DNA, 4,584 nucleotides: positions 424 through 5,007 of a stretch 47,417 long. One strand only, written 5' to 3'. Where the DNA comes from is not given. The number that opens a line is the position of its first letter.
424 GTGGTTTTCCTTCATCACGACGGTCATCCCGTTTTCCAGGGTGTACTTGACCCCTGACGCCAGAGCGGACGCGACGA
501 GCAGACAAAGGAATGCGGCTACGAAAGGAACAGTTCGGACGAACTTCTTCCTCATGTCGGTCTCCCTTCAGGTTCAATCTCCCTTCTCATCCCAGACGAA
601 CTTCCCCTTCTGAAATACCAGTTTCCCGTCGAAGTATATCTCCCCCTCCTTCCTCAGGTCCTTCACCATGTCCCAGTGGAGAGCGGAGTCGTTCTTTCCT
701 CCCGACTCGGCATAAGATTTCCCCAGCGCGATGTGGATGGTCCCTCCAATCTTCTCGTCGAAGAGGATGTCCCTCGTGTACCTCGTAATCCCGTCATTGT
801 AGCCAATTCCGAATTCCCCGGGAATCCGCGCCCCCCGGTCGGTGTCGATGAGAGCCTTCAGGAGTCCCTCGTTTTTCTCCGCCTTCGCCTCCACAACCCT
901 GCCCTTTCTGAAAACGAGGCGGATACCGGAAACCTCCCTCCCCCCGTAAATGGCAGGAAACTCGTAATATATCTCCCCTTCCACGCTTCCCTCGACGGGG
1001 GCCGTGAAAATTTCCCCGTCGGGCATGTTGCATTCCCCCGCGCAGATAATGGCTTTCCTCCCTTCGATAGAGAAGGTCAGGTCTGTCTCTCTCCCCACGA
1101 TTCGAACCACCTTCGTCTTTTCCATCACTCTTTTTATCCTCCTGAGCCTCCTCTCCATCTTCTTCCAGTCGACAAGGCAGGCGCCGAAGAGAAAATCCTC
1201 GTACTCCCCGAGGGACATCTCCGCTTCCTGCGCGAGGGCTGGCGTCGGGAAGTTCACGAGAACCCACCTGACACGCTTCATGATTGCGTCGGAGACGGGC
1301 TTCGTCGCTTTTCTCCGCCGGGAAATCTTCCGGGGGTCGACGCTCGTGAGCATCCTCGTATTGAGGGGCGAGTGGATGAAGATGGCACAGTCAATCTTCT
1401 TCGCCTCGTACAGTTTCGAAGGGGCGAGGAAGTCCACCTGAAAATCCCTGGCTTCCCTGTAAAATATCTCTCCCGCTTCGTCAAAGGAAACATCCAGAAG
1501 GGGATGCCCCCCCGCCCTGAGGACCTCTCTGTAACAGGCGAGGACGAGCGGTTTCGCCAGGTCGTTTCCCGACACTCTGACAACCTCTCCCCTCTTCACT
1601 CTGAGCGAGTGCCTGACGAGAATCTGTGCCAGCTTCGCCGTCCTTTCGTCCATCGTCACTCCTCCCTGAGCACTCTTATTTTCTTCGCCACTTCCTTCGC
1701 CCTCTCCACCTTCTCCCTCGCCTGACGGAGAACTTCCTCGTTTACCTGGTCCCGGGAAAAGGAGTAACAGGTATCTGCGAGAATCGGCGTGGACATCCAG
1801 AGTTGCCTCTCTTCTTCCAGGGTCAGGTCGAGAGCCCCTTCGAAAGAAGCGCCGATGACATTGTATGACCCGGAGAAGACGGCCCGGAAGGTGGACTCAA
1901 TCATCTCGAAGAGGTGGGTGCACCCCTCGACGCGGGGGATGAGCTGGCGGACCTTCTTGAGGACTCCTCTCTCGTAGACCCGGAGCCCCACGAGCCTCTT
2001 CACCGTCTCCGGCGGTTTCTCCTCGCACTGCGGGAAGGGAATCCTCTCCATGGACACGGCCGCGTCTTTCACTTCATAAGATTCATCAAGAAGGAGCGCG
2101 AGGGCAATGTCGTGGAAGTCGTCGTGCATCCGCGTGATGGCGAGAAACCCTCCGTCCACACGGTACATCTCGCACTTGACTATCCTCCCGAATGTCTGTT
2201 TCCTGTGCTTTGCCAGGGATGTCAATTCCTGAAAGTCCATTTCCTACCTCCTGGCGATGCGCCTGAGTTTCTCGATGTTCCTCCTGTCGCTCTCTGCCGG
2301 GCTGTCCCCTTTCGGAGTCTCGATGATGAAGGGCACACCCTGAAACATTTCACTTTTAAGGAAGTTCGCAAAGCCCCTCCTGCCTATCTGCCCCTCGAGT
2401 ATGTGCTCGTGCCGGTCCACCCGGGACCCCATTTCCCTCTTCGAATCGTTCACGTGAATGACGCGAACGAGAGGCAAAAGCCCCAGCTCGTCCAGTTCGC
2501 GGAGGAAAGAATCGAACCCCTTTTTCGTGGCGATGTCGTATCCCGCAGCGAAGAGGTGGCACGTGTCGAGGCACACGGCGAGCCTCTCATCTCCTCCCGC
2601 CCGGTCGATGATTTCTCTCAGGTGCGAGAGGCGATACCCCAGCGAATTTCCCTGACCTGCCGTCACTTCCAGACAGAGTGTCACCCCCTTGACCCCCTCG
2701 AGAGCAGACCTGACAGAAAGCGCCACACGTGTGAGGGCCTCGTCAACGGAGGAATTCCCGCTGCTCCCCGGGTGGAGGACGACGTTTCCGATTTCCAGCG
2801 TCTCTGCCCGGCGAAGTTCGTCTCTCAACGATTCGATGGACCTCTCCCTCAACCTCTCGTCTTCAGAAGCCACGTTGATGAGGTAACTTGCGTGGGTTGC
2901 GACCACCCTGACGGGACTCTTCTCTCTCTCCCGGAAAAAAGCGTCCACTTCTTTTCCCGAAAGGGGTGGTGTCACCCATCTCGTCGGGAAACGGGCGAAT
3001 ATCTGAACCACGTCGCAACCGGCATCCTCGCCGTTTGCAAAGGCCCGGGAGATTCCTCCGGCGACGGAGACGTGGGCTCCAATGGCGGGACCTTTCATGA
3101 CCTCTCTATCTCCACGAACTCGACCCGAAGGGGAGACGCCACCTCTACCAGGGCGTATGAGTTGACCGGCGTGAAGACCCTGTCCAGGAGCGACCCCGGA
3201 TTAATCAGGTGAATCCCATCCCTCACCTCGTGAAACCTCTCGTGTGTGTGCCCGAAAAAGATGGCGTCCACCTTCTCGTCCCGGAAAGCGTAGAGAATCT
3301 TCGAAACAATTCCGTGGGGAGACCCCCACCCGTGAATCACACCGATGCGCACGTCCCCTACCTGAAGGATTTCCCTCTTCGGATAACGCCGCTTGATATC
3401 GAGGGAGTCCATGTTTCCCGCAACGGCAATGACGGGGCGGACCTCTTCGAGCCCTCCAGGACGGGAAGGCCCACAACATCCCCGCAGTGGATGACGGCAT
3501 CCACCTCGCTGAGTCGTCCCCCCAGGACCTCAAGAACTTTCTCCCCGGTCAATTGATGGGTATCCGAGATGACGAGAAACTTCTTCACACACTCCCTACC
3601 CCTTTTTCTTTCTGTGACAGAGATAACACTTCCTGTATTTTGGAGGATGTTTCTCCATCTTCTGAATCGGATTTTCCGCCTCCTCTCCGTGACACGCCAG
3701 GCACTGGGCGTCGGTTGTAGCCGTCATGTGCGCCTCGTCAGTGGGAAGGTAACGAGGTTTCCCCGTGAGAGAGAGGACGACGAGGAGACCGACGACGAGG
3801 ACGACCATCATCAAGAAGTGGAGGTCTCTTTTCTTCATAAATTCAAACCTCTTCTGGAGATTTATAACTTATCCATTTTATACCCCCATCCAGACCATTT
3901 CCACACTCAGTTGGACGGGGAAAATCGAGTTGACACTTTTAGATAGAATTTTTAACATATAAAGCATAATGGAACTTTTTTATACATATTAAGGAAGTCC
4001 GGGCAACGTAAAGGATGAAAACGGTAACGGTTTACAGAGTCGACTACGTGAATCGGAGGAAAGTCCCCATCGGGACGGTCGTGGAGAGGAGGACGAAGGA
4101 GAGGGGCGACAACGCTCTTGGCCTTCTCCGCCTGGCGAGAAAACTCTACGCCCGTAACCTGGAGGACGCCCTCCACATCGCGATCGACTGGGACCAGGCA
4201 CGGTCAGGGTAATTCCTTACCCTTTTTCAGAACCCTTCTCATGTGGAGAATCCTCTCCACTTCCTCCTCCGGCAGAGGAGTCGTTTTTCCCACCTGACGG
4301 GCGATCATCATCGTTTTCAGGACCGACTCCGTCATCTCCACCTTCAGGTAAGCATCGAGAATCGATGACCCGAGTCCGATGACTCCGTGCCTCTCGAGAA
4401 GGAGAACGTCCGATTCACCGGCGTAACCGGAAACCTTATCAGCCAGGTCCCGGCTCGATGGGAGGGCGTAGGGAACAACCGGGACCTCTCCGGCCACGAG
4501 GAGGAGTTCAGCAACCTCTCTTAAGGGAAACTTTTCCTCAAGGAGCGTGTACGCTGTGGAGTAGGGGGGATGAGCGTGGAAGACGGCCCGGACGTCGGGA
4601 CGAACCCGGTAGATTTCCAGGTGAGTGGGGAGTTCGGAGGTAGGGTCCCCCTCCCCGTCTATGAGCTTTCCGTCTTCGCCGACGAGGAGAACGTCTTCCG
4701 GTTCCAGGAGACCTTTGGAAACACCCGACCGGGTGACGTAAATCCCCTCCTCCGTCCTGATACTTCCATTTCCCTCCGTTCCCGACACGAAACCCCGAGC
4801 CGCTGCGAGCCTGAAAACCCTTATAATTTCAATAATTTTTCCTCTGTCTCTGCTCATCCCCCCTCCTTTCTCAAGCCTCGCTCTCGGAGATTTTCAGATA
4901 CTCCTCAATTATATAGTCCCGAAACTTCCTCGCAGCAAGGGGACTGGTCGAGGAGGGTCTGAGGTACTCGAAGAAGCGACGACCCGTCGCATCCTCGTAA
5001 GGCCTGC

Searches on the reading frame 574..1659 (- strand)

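Call 70: search_protein_families(library=pfam, proteins=[window:574-1659:-], max_evalue=0.00001)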
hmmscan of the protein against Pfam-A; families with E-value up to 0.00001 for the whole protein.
window:574-1659:- (361 aa): 1 family
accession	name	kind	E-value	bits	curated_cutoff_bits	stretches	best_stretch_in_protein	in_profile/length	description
PF02073.20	Peptidase_M29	-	5.5e-71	240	27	1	4-354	2-406/406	Thermophilic metalloprotease (M29)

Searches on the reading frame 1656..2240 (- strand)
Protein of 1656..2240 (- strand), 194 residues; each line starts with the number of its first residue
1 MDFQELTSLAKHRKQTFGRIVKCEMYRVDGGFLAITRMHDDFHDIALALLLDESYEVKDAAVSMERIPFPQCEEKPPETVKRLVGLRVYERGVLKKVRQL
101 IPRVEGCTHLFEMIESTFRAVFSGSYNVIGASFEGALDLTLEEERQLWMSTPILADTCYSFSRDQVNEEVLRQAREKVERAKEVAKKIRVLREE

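Call 70: search_protein_families(library=pfam, proteins=[window:1656-2240:-], max_evalue=0.00001)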
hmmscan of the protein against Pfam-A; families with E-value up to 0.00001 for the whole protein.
window:1656-2240:- (194 aa): 1 family
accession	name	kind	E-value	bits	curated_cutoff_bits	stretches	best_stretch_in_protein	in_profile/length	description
PF11136.13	DUF2889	-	2.3e-15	57.4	25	1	38-117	40-117/123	Protein of unknown function (DUF2889)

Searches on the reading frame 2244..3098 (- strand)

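Call 70: search_protein_families(library=pfam, proteins=[window:2244-3098:-], max_evalue=0.00001)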
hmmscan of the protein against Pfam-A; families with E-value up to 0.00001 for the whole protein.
window:2244-3098:- (284 aa): 1 family
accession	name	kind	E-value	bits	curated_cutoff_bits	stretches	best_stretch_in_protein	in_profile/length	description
PF01261.30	AP_endonuc_2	-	6.5e-49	167.3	31.1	1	22-279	3-247/249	Xylose isomerase-like TIM barrel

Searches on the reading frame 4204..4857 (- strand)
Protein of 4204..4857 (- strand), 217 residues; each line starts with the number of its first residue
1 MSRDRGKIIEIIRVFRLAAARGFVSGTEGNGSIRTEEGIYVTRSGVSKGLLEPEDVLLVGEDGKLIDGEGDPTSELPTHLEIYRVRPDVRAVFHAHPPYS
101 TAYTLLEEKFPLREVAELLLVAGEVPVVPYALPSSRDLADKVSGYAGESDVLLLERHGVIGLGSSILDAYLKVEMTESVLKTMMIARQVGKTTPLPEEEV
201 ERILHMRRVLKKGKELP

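Call 70: search_protein_families(library=pfam, proteins=[window:4204-4857:-], max_evalue=0.00001)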
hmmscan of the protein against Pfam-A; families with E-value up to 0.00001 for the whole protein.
window:4204-4857:- (217 aa): 1 family
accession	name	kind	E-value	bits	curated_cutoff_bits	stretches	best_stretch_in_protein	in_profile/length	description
PF00596.27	Aldolase_II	-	2.7e-43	148.4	22.2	1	10-182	2-181/183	Class II Aldolase and Adducin N-terminal domain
